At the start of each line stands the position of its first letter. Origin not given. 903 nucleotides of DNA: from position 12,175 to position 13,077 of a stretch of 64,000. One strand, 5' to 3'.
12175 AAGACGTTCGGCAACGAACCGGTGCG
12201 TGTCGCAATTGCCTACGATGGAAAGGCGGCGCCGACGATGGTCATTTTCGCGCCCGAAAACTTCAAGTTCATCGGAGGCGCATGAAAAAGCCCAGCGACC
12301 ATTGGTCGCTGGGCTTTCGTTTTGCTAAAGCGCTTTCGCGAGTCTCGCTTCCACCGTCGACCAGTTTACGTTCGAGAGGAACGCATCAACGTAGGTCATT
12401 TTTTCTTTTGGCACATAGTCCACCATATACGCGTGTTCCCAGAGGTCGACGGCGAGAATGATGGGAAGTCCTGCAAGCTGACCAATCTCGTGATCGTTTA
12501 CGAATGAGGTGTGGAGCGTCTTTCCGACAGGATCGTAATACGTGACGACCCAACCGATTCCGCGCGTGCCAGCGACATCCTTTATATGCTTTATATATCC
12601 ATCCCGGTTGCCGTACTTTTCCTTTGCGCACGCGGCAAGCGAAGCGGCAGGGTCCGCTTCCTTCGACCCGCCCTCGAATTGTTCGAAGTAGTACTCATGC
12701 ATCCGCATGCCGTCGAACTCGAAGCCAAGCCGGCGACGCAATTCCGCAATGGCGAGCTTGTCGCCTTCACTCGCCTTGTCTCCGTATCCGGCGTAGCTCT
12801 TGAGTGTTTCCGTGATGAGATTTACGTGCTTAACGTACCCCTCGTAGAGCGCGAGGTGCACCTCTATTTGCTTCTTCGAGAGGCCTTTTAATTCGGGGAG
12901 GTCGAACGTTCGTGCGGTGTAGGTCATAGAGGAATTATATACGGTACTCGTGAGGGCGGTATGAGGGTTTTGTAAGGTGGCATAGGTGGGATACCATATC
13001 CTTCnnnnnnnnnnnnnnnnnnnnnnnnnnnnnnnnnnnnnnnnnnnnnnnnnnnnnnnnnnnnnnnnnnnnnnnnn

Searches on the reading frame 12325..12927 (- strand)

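Call 3: search_protein_families(library=pfam, proteins=[window:12325-12927:-], max_evalue=1)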
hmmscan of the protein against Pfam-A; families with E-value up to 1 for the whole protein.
window:12325-12927:- (200 aa): 2 families
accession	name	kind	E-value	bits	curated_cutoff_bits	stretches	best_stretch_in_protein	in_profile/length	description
PF02777.23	Sod_Fe_C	-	9.5e-18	64.6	20.9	1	95-195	3-102/102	Iron/manganese superoxide dismutases, C-terminal domain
PF00081.27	Sod_Fe_N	-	0.048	14.6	27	1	16-84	18-81/82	Iron/manganese superoxide dismutases, alpha-hairpin domain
